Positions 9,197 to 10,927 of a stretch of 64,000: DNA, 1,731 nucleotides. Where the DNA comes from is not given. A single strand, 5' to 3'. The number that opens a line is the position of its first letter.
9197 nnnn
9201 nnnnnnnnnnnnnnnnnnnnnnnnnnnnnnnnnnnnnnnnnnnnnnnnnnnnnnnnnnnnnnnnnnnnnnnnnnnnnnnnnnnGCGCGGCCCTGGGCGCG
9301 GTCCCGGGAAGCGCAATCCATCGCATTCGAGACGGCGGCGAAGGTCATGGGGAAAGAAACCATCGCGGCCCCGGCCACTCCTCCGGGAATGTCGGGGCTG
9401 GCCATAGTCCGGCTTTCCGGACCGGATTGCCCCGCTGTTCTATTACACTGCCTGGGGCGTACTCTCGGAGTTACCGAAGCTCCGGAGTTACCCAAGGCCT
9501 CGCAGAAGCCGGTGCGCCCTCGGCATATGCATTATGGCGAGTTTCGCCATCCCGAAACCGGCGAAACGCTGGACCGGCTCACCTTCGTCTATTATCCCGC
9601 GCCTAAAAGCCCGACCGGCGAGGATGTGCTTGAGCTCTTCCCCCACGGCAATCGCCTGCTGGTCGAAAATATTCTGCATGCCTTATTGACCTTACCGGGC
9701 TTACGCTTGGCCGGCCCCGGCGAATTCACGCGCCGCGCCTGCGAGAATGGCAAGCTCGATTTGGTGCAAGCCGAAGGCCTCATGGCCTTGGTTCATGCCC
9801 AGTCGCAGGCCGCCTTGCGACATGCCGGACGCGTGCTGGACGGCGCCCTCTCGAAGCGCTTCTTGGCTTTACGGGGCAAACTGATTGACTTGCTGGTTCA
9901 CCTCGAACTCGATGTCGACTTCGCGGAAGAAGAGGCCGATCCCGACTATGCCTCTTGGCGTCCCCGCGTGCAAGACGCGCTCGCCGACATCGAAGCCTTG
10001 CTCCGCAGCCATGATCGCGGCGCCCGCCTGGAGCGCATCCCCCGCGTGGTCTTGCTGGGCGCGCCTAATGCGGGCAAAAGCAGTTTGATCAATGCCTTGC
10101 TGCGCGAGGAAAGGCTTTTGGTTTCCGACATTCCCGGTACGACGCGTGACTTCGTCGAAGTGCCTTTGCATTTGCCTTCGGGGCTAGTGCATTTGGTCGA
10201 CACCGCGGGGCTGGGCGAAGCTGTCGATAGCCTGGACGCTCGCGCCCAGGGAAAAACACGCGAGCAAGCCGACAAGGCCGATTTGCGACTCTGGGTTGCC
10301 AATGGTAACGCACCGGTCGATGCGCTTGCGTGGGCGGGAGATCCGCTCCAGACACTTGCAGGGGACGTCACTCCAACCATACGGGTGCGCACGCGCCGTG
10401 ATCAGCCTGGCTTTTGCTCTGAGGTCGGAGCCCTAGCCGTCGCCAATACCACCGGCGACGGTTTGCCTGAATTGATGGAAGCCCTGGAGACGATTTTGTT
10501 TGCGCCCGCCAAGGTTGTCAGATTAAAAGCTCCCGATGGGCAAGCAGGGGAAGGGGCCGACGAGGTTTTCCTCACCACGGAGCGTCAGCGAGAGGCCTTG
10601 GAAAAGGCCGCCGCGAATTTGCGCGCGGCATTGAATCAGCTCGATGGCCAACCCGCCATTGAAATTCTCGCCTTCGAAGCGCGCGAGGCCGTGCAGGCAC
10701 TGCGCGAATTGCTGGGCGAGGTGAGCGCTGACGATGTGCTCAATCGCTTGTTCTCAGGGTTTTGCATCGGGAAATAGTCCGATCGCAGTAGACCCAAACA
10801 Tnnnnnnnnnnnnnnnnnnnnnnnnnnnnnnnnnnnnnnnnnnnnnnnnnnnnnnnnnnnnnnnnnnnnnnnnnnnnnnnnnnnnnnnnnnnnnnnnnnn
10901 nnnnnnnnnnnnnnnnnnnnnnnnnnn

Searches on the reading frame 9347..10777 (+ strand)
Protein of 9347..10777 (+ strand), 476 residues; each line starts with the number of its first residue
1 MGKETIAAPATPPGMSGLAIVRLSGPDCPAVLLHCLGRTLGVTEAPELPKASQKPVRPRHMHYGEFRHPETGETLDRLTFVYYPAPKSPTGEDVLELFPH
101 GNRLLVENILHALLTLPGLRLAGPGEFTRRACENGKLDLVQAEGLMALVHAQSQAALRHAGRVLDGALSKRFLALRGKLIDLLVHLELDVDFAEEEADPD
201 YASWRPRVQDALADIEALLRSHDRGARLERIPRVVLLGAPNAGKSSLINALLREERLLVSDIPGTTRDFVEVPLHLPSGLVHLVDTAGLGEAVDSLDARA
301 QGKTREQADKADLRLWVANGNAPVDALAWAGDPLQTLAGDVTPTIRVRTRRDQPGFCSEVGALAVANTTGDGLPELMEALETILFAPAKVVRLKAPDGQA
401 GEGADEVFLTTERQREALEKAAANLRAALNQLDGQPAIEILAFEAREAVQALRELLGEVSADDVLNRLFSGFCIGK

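Call 25: search_protein_families(library=pfam, proteins=[window:9347-10777:+], max_evalue=0.001)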
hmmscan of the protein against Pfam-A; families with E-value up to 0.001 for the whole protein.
window:9347-10777:+ (476 aa): 5 families
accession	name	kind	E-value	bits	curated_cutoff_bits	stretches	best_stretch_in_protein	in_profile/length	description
PF12631.12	MnmE_helical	-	4.8e-39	135.1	40.1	1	139-473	1-211/211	MnmE helical domain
PF10396.14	TrmE_N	-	1.8e-30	106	29.8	1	5-136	1-117/117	GTP-binding protein TrmE N-terminus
PF01926.29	MMR_HSR1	-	7e-19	68.5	21.9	1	233-320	1-85/113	50S ribosome-binding GTPase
PF00350.29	Dynamin_N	-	8.4e-06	26.4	27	1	234-274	1-40/168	Dynamin family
PF02421.24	FeoB_N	-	5.8e-05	23.1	27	1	233-288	2-56/156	Ferrous iron transport protein B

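Call 74: list_cluster_members(proteins=[P0001, P0002, window:9347-10777:+, window:41927-43828:+])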
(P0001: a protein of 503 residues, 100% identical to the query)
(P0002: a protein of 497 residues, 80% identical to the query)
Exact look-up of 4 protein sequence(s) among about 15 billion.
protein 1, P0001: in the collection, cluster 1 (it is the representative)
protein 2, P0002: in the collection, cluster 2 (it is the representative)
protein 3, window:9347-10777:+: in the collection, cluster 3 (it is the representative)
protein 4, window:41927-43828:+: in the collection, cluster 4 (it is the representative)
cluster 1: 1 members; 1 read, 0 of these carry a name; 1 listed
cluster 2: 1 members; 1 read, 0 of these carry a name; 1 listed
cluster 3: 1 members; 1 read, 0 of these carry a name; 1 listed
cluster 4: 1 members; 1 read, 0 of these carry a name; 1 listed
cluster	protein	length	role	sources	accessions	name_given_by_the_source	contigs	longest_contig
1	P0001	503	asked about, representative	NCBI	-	-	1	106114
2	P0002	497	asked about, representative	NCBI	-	-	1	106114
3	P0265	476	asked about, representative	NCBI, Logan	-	-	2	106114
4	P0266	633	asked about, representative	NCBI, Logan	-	-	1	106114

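Call 75: find_homologous_proteins(query=window:9347-10777:+, max_evalue=1e-30)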
Query window:9347-10777:+ (476 aa): 6649 proteins with E <= 1e-30 among 8000 candidates; the best 120 are listed.
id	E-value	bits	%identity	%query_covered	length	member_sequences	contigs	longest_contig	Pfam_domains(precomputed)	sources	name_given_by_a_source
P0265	0.0e+0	1047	100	100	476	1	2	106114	PF10396.15,PF01926.30,PF00350.30,PF12631.13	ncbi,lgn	-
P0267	4.5e-273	924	90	100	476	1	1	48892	PF10396.15,PF01926.30,PF00350.30,PF12631.13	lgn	-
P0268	9.0e-198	676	71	100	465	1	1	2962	PF10396.15,PF01926.30,PF00350.30,PF12631.13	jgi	jgi:tRNA modification GTPase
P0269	3.9e-196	671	68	99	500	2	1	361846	PF10396.15,PF01926.30,PF00350.30,PF12631.13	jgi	-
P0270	3.0e-187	641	67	100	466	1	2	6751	PF10396.15,PF01926.30,PF00350.30,PF02421.25,PF12631.13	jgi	jgi:tRNA modification GTPase TrmE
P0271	1.8e-167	576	62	100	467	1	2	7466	PF10396.15,PF01926.30,PF00350.30,PF02421.25,PF12631.13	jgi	jgi:tRNA modification GTPase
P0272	3.8e-167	575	63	100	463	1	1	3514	PF10396.15,PF01926.30,PF02421.25,PF12631.13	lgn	-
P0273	9.1e-167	574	61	99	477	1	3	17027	PF10396.15,PF01926.30,PF00350.30,PF02421.25,PF12631.13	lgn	-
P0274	7.3e-146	505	57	99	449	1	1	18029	PF10396.15,PF01926.30,PF00350.30,PF12631.13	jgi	jgi:tRNA modification GTPase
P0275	7.5e-140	485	57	100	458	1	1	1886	PF10396.15,PF01926.30,PF00350.30,PF12631.13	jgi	jgi:tRNA modification GTPase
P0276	5.8e-139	482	57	100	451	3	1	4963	PF10396.15,PF01926.30,PF12631.13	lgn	-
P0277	4.1e-138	479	56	100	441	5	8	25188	PF10396.15,PF01926.30,PF00350.30,PF12631.13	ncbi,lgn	-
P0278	1.5e-137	478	54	99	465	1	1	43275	PF10396.15,PF01926.30,PF00350.30,PF02421.25,PF12631.13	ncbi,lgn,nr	ncbi:MAG: tRNA modification GTPase MnmE [Fibrobacteres bacterium]|nr:tRNA modification GTPase MnmE [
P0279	2.9e-137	477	54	100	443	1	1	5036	PF10396.15,PF01926.30,PF00350.30,PF02421.25,PF12631.13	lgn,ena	-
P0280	6.5e-137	475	55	99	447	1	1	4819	PF10396.15,PF01926.30,PF02421.25,PF12631.13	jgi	jgi:tRNA modification GTPase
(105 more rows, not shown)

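Call 79: find_encoding_contigs(protein=P0267, flank=10000, max_places=2)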
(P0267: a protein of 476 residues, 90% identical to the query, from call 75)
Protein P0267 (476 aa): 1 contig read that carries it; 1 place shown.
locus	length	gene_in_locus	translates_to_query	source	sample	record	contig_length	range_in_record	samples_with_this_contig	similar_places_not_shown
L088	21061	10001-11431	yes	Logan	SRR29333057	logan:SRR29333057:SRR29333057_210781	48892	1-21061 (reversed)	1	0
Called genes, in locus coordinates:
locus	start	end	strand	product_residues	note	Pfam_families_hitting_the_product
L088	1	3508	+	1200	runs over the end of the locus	-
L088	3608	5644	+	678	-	PF13699:eCIS_core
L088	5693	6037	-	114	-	PF04993:TfoX_N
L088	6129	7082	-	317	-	-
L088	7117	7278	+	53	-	PF00468:Ribosomal_L34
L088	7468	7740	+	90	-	PF00825:Ribonuclease_P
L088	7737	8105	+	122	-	PF01809:YidD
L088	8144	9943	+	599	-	PF14849:YidC_periplas (weak), PF02096:60KD_IMP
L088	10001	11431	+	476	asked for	PF10396:TrmE_N, PF12631:MnmE_helical, PF00350:Dynamin_N (faint), PF01926:MMR_HSR1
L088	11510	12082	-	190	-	-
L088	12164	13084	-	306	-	PF22523:DUF6999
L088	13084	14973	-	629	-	PF08541:ACP_syn_III_C, PF14518:Haem_oxygenas_2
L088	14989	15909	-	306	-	PF00487:FA_desaturase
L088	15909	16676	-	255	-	PF04116:FA_hydroxylase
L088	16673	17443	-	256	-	PF04116:FA_hydroxylase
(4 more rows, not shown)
